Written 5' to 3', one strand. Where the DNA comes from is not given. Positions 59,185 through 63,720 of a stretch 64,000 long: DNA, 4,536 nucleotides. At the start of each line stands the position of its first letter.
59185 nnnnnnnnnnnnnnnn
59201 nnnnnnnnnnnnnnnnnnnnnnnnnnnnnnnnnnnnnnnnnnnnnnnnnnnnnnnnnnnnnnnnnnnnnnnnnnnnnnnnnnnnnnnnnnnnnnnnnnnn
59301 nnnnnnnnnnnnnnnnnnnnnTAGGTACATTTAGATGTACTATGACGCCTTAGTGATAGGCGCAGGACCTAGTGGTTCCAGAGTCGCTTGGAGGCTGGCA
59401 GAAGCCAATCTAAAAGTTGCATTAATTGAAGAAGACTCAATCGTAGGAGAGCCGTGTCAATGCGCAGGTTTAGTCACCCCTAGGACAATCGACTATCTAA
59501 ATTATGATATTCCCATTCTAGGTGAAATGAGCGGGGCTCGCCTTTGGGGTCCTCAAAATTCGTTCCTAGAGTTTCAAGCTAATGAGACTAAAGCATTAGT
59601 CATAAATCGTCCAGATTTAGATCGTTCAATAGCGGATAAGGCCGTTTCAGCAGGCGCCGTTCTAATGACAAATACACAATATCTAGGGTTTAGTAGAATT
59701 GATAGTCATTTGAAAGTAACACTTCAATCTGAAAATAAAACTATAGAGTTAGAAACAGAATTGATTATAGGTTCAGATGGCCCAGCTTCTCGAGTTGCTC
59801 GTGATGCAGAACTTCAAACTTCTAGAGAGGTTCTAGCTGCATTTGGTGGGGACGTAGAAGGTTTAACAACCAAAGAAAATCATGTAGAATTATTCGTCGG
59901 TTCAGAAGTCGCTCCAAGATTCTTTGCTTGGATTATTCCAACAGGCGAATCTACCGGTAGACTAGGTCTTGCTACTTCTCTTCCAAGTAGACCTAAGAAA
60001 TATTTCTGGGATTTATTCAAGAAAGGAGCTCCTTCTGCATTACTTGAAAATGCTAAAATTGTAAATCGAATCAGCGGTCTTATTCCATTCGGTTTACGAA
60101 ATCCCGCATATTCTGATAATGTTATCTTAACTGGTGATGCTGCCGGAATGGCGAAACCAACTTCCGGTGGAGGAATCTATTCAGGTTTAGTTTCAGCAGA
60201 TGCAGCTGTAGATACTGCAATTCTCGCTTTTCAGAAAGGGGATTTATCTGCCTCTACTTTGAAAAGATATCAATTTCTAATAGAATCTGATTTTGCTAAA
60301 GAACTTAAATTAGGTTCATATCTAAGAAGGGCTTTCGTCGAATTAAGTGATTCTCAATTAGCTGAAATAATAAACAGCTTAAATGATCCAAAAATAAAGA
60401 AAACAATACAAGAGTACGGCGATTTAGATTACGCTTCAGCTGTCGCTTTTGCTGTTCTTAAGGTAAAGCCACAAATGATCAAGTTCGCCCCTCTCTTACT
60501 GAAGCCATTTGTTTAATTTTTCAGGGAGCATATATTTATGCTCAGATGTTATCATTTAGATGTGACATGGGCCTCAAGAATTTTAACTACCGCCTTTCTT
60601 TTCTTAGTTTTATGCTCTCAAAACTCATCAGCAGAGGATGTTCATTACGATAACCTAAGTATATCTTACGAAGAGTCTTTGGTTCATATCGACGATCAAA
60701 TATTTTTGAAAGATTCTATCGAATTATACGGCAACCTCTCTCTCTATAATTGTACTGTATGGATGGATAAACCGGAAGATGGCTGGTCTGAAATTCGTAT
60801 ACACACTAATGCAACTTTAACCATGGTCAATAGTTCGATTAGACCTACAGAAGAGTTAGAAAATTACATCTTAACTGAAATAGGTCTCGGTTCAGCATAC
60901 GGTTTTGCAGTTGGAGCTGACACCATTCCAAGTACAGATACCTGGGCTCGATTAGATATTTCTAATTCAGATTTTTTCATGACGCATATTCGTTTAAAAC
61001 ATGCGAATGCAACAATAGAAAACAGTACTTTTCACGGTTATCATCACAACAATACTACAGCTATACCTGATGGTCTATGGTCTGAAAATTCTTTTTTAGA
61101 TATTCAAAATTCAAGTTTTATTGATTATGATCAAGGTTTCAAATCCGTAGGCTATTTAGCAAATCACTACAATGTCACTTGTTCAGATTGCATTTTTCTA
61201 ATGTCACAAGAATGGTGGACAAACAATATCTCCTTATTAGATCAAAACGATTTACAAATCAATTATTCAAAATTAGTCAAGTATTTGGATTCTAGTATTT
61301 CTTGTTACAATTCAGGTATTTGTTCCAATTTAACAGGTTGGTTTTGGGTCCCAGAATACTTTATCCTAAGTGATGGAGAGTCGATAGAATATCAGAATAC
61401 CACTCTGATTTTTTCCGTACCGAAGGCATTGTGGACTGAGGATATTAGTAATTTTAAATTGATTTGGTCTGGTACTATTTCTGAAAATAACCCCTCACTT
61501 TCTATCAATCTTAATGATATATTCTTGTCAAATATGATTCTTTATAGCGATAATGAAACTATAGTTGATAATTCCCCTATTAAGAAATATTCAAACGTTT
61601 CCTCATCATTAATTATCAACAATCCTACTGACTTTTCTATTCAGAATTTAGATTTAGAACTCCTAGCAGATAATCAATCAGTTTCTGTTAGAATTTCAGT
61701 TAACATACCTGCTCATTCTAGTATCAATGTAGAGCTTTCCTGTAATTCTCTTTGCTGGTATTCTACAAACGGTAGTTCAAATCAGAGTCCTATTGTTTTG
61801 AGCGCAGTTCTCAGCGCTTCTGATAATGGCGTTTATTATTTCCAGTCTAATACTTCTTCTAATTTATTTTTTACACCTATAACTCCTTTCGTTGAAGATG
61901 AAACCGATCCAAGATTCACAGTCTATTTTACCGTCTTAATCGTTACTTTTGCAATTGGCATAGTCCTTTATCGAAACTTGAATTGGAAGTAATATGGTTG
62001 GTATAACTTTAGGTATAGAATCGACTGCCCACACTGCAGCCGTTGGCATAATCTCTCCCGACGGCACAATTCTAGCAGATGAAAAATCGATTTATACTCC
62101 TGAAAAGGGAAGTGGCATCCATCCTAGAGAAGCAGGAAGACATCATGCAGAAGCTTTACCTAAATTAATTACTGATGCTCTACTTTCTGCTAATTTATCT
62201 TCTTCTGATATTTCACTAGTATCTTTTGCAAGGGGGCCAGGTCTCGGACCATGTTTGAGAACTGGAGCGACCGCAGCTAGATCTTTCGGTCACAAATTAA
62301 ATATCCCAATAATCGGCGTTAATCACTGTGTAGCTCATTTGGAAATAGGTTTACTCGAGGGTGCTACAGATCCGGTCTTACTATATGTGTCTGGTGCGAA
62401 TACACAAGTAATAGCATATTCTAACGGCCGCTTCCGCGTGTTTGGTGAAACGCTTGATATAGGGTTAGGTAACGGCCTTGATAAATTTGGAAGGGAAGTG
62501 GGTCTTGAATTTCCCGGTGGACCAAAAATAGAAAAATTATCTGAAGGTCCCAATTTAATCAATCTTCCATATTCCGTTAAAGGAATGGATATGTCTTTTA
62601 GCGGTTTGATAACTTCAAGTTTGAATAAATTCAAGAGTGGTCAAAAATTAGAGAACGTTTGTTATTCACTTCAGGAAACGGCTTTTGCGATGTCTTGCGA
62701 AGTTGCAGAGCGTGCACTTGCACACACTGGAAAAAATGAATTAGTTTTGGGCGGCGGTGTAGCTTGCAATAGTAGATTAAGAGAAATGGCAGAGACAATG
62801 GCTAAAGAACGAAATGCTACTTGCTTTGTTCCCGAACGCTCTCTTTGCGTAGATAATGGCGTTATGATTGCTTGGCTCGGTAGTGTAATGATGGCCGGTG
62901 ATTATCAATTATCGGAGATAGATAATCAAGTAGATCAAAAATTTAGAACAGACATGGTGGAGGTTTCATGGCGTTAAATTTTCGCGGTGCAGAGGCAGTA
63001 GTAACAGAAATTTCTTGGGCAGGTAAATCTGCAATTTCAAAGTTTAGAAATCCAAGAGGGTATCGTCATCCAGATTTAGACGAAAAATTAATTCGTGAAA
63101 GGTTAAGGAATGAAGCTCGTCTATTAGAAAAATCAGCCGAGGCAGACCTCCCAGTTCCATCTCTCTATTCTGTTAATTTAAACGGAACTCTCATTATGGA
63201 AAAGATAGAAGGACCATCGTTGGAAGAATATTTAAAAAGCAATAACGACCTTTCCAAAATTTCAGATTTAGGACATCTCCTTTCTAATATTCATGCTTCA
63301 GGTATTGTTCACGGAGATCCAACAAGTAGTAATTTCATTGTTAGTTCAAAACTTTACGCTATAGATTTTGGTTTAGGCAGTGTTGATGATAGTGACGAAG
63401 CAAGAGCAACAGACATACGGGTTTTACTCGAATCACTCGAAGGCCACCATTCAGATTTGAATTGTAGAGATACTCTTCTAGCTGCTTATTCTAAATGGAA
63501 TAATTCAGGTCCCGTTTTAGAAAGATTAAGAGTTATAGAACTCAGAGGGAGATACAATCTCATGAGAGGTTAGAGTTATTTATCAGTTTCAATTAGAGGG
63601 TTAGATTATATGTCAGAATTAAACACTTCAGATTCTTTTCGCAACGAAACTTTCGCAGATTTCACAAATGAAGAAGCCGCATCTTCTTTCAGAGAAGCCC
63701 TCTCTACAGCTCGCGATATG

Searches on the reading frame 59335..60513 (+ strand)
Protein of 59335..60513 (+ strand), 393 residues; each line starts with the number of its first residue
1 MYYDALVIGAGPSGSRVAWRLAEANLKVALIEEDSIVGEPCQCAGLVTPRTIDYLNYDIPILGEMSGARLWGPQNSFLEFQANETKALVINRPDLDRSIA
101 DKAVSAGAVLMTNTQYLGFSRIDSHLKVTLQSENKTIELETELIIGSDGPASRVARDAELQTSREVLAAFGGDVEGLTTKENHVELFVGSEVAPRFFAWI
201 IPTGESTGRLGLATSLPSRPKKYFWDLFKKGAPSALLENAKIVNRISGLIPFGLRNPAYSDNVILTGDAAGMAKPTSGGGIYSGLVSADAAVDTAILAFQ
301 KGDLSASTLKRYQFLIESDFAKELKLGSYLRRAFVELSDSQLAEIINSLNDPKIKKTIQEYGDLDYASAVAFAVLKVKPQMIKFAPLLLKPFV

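Call 5: search_protein_families(library=pfam, proteins=[window:59335-60513:+], max_evalue=1)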
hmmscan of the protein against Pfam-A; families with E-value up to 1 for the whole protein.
window:59335-60513:+ (393 aa): 17 families
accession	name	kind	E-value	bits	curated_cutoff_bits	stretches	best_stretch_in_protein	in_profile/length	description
PF01494.25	FAD_binding_3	-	3e-14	53.5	22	1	3-313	2-335/349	FAD binding domain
PF01266.30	DAO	-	1.5e-07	31.7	27.9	1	4-40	1-39/353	FAD dependent oxidoreductase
PF05834.18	Lycopene_cycl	-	3e-06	27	23.4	1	4-292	1-289/380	Lycopene cyclase protein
PF13450.12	NAD_binding_8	-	2.1e-05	25.1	21.9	1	7-38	1-32/68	NAD(P)-binding Rossmann-like domain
PF07992.20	Pyr_redox_2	-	0.00013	21.9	26.1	1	3-42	1-41/291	Pyridine nucleotide-disulphide oxidoreductase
PF22578.2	GGR_cat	-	0.00047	20.4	27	1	179-246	15-84/88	Geranylgeranyl reductase catalytic domain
PF03486.20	HI0933_like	-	0.00089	19.2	50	1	4-45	2-43/244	HI0933-like protein Rossmann domain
PF01134.28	GIDA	-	0.00091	18.8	22.1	1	5-41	2-40/391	Glucose inhibited division protein A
PF01946.23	Thi4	-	0.0012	18.6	26.2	1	3-38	18-54/235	Thi4 family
PF00890.30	FAD_binding_2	-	0.0016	18.2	20.4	1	4-35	1-32/414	FAD binding domain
PF12831.13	FAD_oxidored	-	0.0039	17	27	1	4-38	1-35/416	FAD dependent oxidoreductase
PF02737.24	3HCDH_N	-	0.097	13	22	0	7-34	4-31/180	3-hydroxyacyl-CoA dehydrogenase, NAD binding domain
PF02558.23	ApbA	-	0.12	12.4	22.2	1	6-33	2-29/150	Ketopantoate reductase PanE/ApbA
PF13738.12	Pyr_redox_3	-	0.12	12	30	1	6-37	1-33/305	Pyridine nucleotide-disulphide oxidoreductase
PF13454.12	NAD_binding_9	-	0.17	12.3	21.8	1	7-36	2-35/155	FAD-NAD(P)-binding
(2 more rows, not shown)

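Call 35: search_protein_families(library=ncbifam, proteins=[window:59335-60513:+], max_evalue=0.001)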
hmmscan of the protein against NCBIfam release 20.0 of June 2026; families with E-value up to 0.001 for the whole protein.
window:59335-60513:+ (393 aa): 47 families (the best 25 are shown)
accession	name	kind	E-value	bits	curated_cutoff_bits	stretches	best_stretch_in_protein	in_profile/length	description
TIGR02032.1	GG-red-SF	subfamily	5.8e-60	203.5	158.8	1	3-294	1-296/297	geranylgeranyl reductase family protein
TIGR02023.1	BchP-ChlP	subfamily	5.6e-35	121.1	343.3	1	3-361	1-362/388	geranylgeranyl diphosphate reductase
NF041160.1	DGGPL_Thplmales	equivalog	5.8e-31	107.8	780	1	2-356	3-371/396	digeranylgeranylglycerophospholipid reductase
NF041080.1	DGGGPL_reductase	equivalog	2.3e-22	79.5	580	1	3-320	2-336/447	digeranylgeranylglycerophospholipid reductase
TIGR02028.1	ChlP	equivalog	1e-17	64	505.3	1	7-361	5-372/398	geranylgeranyl reductase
NF049967.1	QhpG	equivalog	1.5e-15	57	240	1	6-327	2-318/423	flavin-dependent monooxygenase QhpG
TIGR01988.1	Ubi-OHases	subfamily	1.2e-11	44.1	224.65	0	76-164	86-177/387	ubiquinone biosynthesis hydroxylase, UbiH/UbiF/VisC/COQ6 family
NF005612.0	PRK07364.1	equivalog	3.3e-10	39.1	487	0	120-162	149-191/415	FAD-dependent hydroxylase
NF006092.0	PRK08244.1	equivalog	6.1e-10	38.3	644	1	1-183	1-192/494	monooxygenase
NF038171.1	maturase_LodB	equivalog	3.5e-09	36.2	400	1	4-163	1-172/361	lysine-epsilon-oxidase maturase LodB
NF041385.1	Dggglyphlred_Halo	equivalog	3.6e-09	35.6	700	1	3-213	5-222/405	digeranylgeranylglycerophospholipid reductase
NF008519.0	PRK11445.1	equivalog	4.8e-09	35.9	303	0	112-315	119-318/355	FAD-binding protein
NF005788.0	PRK07608.1-3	equivalog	4.9e-09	35.4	478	1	1-165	1-179/388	UbiH/UbiF family hydroxylase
TIGR01790.1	carotene-cycl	subfamily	1.1e-08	34.6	209.5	1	4-34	1-32/387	lycopene cyclase family protein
TIGR01984.1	UbiH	equivalog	4.1e-08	32.4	392.2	0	89-164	101-174/382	2-octaprenyl-6-methoxyphenyl hydroxylase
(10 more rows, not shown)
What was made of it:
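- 59335..60516 (+): Geranylgeranyl reductase family gene, 10 nt downstream on the same strand (a conserved neighbour, probably co-transcribed; no functional link shown). NCBIfam GG-red-SF 203.5 bits (call 35).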

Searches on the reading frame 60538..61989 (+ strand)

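Call 5: search_protein_families(library=pfam, proteins=[window:60538-61989:+], max_evalue=1)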
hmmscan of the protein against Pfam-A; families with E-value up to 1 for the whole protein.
window:60538-61989:+ (484 aa): 1 family
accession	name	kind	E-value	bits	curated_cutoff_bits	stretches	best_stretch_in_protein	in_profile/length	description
PF12505.14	DUF3712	-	0.019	15.7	24.1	1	360-401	78-119/125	Protein of unknown function (DUF3712)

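Call 35: search_protein_families(library=ncbifam, proteins=[window:60538-61989:+], max_evalue=0.001)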
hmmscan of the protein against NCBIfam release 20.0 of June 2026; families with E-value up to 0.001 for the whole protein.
window:60538-61989:+ (484 aa): 0 families

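Call 58: search_protein_families(library=pfam, proteins=[window:60538-61989:+], max_evalue=0.0001)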
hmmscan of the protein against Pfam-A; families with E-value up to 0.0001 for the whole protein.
window:60538-61989:+ (484 aa): 0 families

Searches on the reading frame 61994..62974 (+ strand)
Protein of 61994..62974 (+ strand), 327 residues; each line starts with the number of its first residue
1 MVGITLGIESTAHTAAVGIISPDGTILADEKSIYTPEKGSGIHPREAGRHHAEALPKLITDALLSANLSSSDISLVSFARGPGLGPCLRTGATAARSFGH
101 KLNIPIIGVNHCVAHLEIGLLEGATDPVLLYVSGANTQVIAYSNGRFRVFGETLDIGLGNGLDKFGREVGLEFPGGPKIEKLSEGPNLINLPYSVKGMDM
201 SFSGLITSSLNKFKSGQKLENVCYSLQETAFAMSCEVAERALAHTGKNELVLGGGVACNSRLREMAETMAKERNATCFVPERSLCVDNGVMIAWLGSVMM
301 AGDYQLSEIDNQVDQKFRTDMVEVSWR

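Call 5: search_protein_families(library=pfam, proteins=[window:61994-62974:+], max_evalue=1)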
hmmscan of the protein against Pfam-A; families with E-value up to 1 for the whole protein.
window:61994-62974:+ (327 aa): 2 families
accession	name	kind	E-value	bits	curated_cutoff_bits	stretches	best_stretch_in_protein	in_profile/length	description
PF00814.31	TsaD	-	4.8e-81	272.8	24.8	1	34-294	13-264/264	tRNA N6-adenosine threonylcarbamoyltransferase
PF22521.2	HypF_C_2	-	1.3e-09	38.7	27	1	179-290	123-237/241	Carbamoyltransferase, Kae1-like Domain, second subdomain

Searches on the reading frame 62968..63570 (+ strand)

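Call 5: search_protein_families(library=pfam, proteins=[window:62968-63570:+], max_evalue=1)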
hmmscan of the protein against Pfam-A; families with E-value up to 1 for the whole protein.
window:62968-63570:+ (201 aa): 7 families
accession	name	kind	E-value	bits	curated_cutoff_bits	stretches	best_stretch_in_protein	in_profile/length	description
PF01163.29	RIO1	-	1e-06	29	22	1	38-135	47-149/187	RIO domain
PF01636.29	APH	-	2.4e-06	27.9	23.2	2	104-178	158-231/239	Phosphotransferase enzyme family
PF03109.22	ABC1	-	3.7e-05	23.4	22.9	1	58-137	127-214/244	ABC1 atypical kinase-like domain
PF06293.20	Kdo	-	0.001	19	21.3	1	40-158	52-191/207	Lipopolysaccharide kinase (Kdo/WaaP) family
PF06176.17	WaaY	-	0.0052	16.9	20.3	1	75-156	120-197/229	Lipopolysaccharide core biosynthesis protein (WaaY)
PF00069.31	Pkinase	-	0.0053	16.6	31.7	1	45-139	44-147/263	Protein kinase domain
PF07714.23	PK_Tyr_Ser-Thr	-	0.072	12.8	23.1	1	44-140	46-152/258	Protein tyrosine and serine/threonine kinase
